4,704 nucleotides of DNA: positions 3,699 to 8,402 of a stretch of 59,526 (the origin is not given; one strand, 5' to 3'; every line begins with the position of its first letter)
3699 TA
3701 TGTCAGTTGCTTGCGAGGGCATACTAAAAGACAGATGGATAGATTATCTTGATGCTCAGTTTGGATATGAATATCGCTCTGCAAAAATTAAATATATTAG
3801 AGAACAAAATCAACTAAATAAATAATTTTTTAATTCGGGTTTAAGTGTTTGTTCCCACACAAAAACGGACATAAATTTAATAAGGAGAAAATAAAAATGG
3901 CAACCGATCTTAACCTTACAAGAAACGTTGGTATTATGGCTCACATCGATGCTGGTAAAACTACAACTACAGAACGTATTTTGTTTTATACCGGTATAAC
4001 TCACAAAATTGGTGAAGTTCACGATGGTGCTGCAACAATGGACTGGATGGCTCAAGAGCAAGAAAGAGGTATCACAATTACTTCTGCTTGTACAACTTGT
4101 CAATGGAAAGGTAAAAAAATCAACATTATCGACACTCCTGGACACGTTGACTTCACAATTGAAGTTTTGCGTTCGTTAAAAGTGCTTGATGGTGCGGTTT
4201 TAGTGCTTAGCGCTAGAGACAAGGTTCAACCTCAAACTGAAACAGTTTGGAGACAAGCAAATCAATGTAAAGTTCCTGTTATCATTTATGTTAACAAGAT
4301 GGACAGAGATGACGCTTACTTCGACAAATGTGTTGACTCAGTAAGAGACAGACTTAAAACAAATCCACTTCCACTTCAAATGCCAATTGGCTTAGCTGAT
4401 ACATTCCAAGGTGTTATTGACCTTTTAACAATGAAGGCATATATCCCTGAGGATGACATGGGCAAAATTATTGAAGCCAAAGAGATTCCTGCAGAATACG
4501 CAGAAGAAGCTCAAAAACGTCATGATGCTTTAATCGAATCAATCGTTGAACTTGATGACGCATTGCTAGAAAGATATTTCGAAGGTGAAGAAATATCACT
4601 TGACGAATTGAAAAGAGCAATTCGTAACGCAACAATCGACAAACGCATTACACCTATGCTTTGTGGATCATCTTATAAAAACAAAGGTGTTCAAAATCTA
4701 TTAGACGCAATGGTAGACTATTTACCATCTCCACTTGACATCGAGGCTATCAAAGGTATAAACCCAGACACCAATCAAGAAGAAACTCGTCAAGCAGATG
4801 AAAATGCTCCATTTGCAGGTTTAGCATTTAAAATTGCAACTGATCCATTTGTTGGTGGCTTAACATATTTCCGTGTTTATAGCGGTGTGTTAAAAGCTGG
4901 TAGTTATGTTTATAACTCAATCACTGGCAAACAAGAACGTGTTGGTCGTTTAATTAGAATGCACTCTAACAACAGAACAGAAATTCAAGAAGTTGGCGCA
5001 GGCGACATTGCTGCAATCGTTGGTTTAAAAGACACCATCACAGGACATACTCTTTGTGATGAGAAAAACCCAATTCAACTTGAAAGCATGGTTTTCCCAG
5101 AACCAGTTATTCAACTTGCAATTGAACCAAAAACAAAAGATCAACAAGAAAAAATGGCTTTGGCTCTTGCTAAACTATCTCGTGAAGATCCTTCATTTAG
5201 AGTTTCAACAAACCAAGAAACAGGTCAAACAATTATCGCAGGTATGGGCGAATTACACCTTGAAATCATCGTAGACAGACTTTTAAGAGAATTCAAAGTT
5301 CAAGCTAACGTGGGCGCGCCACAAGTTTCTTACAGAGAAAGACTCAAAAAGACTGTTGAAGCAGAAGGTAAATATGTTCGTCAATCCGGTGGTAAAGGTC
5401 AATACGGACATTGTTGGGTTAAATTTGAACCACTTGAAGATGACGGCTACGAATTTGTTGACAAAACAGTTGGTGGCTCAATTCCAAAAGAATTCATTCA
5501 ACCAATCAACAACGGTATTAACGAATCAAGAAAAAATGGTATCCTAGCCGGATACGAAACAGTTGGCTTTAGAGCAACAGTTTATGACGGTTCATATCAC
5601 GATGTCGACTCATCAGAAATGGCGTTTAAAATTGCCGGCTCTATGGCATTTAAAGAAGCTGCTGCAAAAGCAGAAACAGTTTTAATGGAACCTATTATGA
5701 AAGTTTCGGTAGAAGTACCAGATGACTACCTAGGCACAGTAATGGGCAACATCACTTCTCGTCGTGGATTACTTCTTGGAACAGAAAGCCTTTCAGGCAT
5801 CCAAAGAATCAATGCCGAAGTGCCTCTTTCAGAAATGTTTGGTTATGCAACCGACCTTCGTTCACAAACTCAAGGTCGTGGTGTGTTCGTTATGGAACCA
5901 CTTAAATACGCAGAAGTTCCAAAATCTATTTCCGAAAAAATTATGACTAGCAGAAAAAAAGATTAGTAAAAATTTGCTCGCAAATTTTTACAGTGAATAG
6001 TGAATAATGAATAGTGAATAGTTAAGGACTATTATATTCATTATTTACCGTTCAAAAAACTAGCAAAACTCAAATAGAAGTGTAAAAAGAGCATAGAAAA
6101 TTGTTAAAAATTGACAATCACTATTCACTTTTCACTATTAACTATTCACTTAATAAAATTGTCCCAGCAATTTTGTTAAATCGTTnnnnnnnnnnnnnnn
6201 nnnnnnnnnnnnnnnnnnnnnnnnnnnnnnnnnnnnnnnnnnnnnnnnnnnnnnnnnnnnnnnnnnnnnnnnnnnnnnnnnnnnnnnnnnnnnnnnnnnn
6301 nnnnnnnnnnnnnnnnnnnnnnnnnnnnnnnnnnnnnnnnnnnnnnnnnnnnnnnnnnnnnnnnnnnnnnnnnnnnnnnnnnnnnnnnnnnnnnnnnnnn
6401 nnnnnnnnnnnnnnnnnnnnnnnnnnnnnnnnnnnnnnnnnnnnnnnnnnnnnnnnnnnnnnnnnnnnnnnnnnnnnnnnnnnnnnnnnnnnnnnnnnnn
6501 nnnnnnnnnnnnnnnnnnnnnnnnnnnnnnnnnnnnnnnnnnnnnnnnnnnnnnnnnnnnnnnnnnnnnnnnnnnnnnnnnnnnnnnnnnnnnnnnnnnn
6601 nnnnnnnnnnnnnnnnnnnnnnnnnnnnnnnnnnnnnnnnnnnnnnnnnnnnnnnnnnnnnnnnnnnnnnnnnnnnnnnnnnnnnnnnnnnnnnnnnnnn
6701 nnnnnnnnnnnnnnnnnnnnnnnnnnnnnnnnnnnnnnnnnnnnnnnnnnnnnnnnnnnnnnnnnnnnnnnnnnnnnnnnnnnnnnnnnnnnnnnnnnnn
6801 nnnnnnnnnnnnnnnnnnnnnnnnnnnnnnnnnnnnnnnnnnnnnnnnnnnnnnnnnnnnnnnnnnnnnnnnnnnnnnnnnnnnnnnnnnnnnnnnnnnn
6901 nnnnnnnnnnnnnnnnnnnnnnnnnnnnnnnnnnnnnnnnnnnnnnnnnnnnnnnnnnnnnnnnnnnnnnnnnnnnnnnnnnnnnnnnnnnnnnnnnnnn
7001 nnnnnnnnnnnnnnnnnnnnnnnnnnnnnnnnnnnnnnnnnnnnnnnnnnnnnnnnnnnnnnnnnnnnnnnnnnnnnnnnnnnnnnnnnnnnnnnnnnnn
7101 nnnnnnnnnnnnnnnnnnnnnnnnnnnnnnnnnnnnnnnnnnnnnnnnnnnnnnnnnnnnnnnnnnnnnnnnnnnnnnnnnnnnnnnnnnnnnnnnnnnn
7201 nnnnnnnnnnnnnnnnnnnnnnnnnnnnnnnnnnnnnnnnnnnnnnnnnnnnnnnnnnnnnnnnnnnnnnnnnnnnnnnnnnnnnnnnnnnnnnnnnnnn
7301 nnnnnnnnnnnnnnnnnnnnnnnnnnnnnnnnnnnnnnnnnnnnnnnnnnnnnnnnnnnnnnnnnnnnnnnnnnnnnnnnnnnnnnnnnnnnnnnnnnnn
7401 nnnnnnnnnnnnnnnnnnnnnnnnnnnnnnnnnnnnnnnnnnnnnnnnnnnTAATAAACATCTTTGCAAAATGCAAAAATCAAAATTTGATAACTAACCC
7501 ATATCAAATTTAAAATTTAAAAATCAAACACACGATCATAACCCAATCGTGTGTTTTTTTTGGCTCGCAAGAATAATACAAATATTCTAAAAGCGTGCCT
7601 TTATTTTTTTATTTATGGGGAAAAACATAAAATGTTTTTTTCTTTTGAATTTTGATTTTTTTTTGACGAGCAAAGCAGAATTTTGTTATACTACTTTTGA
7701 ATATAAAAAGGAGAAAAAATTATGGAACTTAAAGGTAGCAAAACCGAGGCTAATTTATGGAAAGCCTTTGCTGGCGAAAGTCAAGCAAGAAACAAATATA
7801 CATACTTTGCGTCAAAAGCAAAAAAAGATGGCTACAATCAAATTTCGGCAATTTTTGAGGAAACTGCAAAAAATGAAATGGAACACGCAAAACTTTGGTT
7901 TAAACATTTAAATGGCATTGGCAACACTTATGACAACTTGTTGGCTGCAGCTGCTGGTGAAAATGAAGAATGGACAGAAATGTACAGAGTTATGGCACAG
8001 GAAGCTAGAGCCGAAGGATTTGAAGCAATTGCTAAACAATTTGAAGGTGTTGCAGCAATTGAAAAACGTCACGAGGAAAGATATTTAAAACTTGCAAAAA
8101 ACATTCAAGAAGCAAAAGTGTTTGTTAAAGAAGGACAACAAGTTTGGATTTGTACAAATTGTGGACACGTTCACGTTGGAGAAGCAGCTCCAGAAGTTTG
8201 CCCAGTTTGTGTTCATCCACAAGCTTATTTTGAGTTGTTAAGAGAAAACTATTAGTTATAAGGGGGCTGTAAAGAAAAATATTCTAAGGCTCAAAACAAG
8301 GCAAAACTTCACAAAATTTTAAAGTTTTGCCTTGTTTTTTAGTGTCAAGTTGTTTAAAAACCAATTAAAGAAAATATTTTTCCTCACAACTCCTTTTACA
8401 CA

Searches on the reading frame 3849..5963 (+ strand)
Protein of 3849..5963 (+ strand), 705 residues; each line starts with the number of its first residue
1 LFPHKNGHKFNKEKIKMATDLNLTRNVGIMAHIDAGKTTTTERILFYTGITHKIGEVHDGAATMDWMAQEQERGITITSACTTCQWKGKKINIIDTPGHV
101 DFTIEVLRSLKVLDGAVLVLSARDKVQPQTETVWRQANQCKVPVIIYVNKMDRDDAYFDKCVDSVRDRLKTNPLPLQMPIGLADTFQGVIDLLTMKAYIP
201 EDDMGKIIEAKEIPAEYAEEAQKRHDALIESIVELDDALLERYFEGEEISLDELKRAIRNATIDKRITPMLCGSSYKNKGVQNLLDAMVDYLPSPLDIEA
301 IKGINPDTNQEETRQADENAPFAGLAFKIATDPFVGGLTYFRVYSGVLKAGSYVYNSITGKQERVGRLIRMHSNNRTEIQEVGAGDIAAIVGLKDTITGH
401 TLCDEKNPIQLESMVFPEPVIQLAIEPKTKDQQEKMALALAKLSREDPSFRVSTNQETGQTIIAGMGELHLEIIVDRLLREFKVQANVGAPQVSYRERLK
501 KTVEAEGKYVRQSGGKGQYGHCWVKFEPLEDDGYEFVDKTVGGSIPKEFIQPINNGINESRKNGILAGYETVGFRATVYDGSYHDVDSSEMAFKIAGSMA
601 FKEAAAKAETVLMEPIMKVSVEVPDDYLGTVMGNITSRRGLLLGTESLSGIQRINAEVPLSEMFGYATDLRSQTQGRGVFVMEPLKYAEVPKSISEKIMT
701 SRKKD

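Call 87: search_protein_families(library=pfam, proteins=[window:3849-5963:+], max_evalue=0.00001)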
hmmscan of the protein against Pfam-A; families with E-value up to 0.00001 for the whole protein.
window:3849-5963:+ (705 aa): 6 families
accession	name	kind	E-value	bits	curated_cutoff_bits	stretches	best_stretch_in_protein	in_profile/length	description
PF00009.33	GTP_EFTU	-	1.5e-65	220.8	26.5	1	24-294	3-188/188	Elongation factor Tu GTP binding domain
PF03764.24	EFG_IV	-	8.7e-44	148.6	24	1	491-609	1-121/121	Elongation factor G, domain IV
PF14492.12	EFG_III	-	1.7e-33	114.9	27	1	416-489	1-74/75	Elongation Factor G, domain III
PF00679.30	EFG_C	-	3.1e-28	98.1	27.9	1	611-697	1-88/89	Elongation factor G C-terminus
PF03144.31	GTP_EFTU_D2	-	3.9e-18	66.1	30.3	1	336-403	1-73/73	Elongation factor Tu domain 2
PF22042.2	EF-G_D2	-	3.5e-16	59.5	27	1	321-404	1-83/84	Elongation factor G domain 2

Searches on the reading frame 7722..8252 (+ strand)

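Call 87: search_protein_families(library=pfam, proteins=[window:7722-8252:+], max_evalue=0.00001)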
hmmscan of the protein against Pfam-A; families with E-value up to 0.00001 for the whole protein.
window:7722-8252:+ (177 aa): 2 families
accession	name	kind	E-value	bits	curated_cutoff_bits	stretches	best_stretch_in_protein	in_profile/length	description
PF02915.23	Rubrerythrin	-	1.8e-28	100.1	22.8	2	11-124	2-136/137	Rubrerythrin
PF21349.2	RUBY_RBDX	-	2.6e-14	52.8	26.5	1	142-171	1-30/30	Rubrerythrin, rubredoxin-like domain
